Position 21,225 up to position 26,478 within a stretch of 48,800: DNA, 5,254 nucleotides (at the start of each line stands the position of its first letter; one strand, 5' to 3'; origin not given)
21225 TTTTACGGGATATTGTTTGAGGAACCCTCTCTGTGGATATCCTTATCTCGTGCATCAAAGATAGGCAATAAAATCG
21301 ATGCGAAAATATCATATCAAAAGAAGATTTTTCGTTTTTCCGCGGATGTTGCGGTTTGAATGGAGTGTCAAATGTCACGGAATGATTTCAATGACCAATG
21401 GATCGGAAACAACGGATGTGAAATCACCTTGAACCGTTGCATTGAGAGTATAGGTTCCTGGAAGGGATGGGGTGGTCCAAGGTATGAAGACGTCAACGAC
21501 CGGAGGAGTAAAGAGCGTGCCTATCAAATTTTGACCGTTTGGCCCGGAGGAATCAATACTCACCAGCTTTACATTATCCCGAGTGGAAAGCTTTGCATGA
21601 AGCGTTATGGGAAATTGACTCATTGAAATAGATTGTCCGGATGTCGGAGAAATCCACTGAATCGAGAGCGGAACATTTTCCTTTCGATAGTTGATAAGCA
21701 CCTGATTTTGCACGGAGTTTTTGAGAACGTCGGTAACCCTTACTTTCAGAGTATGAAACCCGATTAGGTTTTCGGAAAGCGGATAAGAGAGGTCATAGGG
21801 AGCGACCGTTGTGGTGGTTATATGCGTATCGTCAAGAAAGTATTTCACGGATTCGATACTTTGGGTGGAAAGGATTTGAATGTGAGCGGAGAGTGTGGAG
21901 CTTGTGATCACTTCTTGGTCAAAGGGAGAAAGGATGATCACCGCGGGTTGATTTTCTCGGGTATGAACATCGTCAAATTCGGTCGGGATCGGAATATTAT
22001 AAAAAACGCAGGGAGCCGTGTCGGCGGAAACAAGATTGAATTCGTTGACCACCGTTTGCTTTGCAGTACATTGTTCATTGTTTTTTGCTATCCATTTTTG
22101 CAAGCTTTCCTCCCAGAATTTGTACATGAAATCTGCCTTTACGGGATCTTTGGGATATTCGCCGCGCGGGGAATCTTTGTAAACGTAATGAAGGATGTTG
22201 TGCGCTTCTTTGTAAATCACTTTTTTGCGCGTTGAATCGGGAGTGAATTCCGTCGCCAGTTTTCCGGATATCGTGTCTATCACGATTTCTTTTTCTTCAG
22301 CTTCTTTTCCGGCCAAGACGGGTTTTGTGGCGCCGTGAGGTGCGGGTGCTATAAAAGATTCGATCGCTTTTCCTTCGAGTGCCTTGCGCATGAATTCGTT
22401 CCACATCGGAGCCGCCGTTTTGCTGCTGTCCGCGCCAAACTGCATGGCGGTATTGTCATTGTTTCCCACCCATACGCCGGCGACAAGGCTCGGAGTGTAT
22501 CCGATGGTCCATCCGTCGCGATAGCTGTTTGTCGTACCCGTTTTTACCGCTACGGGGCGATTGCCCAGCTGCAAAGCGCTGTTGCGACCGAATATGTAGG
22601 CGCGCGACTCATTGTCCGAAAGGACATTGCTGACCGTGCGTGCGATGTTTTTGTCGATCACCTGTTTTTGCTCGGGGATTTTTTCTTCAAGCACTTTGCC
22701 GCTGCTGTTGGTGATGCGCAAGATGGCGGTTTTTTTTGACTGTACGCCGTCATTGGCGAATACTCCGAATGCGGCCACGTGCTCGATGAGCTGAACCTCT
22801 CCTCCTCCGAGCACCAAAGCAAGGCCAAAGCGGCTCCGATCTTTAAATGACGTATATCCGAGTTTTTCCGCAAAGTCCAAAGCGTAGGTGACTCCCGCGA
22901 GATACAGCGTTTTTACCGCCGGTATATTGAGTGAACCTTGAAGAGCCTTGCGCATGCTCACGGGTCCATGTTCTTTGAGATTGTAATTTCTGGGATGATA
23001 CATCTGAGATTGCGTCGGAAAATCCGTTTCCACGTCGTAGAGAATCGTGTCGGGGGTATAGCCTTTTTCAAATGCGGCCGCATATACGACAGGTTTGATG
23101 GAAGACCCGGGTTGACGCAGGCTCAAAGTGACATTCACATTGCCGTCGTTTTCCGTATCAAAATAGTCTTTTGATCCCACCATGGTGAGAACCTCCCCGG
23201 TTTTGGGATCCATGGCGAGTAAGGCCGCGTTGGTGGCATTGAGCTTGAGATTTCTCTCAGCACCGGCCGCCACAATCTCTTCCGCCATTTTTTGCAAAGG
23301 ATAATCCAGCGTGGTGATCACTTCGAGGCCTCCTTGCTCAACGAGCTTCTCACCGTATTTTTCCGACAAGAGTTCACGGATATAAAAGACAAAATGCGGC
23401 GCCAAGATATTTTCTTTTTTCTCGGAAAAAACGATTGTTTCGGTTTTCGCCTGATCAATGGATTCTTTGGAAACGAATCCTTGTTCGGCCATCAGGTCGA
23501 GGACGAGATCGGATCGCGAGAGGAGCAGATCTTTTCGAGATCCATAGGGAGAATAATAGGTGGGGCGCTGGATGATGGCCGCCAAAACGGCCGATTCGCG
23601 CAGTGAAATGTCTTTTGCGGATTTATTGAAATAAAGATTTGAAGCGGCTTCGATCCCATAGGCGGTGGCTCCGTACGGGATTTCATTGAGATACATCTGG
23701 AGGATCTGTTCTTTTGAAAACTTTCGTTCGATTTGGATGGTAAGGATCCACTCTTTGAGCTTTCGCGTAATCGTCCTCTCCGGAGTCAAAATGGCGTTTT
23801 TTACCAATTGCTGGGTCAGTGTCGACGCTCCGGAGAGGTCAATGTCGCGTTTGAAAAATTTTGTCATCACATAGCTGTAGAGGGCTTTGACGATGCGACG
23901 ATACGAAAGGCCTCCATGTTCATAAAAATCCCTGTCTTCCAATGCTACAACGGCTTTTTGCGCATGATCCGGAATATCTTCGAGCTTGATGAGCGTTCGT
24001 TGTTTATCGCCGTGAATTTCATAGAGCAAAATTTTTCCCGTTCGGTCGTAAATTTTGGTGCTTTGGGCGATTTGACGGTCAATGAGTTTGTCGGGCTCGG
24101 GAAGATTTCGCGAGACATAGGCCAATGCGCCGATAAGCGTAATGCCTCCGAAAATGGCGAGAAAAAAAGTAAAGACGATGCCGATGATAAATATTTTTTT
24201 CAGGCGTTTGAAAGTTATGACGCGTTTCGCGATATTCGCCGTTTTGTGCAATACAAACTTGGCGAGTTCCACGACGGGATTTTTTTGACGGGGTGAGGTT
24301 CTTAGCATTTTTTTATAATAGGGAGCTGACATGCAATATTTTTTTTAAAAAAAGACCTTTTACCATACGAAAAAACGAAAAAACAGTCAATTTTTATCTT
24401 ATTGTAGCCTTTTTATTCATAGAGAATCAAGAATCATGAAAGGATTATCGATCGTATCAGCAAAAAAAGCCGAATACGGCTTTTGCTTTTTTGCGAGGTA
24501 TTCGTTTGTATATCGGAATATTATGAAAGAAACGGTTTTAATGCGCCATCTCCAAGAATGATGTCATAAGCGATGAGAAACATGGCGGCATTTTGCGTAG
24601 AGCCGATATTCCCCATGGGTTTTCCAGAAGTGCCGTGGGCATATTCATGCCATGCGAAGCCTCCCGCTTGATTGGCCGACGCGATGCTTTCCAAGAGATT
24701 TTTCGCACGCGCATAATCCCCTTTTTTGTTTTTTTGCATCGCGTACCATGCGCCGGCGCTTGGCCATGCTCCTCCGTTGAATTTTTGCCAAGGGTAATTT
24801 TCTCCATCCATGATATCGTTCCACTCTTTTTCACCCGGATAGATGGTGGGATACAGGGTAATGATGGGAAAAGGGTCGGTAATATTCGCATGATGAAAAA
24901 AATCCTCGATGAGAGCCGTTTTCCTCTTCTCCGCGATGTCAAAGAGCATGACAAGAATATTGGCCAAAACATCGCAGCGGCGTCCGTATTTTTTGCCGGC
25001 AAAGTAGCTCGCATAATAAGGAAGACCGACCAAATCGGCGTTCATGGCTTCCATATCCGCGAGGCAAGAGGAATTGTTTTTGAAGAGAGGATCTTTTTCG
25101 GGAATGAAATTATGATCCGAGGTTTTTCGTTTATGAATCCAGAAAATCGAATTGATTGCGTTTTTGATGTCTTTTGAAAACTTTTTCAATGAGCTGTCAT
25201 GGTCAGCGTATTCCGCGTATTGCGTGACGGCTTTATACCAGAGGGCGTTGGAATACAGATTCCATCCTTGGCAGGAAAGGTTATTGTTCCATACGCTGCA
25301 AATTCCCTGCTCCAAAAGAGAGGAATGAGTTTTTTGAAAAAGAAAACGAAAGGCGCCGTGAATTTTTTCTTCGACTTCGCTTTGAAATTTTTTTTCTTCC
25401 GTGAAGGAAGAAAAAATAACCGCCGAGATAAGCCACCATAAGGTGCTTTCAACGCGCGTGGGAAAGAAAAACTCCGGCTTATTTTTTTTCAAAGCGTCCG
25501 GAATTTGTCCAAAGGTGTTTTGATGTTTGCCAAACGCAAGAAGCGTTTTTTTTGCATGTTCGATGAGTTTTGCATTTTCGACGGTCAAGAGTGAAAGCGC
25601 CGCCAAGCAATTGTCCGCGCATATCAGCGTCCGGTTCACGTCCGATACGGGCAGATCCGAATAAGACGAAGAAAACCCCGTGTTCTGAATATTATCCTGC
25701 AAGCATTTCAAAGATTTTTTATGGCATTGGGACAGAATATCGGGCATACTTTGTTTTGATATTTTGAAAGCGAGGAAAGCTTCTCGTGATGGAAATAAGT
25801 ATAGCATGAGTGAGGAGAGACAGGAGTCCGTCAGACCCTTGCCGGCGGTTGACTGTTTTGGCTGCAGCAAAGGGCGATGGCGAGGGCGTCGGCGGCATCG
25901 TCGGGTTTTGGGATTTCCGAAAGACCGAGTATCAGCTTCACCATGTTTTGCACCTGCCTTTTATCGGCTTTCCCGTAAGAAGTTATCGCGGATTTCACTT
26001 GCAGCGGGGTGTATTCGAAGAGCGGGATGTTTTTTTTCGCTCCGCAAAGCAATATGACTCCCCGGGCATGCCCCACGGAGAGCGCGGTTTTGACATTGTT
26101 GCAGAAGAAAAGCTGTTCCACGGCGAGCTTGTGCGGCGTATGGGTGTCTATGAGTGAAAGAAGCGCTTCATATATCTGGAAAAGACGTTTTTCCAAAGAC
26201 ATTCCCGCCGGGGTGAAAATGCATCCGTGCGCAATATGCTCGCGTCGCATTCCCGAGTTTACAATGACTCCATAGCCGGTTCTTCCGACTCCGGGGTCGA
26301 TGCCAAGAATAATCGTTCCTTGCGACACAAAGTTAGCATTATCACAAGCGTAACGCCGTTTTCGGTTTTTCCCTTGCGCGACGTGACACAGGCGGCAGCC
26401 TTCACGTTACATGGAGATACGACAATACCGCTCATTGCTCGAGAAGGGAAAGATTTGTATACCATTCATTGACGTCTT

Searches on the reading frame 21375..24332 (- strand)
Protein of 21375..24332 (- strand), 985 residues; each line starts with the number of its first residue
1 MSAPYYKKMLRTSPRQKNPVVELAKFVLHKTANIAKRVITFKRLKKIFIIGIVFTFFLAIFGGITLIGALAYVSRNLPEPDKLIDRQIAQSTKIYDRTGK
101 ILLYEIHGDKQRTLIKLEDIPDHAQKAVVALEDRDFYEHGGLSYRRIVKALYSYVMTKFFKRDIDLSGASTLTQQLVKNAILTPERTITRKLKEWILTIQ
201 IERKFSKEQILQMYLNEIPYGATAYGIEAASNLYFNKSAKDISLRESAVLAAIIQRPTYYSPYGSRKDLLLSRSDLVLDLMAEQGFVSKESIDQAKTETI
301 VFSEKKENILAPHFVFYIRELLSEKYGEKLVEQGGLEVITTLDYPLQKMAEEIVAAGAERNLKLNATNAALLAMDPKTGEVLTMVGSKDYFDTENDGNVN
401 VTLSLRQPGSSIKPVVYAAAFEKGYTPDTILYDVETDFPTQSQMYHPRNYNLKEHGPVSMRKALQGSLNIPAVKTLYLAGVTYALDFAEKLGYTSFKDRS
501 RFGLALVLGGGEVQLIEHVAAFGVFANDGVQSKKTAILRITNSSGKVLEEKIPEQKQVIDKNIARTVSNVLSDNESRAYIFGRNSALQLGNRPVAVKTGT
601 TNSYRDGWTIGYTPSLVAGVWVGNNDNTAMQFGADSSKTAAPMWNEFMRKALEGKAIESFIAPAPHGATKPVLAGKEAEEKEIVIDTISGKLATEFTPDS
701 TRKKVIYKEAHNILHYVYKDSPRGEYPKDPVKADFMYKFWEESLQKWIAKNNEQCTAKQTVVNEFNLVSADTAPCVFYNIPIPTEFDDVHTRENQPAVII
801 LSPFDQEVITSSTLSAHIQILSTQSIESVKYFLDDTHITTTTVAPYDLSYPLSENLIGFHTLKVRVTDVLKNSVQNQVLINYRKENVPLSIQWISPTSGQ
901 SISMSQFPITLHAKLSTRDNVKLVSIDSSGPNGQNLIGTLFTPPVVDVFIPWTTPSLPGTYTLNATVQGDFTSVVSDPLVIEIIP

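Call 6: search_protein_families(library=pfam, proteins=[window:21375-24332:-], max_evalue=0.001)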
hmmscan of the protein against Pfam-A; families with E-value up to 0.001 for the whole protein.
window:21375-24332:- (985 aa): 3 families
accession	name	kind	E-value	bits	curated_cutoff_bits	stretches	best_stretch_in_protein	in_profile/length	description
PF00912.28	Transgly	-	2.6e-58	196.8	27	1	103-281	5-177/178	Transglycosylase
PF00905.27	Transpeptidase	-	2e-22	80.2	22.1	1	371-648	3-298/299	Penicillin binding protein transpeptidase domain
PF17957.7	Big_7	-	3.5e-08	34.4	24.1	1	796-864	1-70/70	Bacterial Ig domain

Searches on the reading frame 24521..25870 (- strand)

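Call 6: search_protein_families(library=pfam, proteins=[window:24521-25870:-], max_evalue=0.001)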
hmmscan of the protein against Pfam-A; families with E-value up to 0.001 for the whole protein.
window:24521-25870:- (449 aa): 2 families
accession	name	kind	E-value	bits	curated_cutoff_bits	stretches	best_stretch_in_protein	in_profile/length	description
PF12899.13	Glyco_hydro_100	-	9.6e-11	41.5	23.6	1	139-423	113-414/435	Alkaline and neutral invertase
PF06202.20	GDE_C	-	0.00056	19.4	21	0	101-203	44-145/367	Amylo-alpha-1,6-glucosidase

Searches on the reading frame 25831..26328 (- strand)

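Call 6: search_protein_families(library=pfam, proteins=[window:25831-26328:-], max_evalue=0.001)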
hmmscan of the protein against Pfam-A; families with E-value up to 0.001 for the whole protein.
window:25831-26328:- (165 aa): 1 family
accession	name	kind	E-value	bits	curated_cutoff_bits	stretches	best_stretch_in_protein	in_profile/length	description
PF02075.23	RuvC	-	1.8e-50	171.1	22.2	1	7-154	1-147/148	Crossover junction endodeoxyribonuclease RuvC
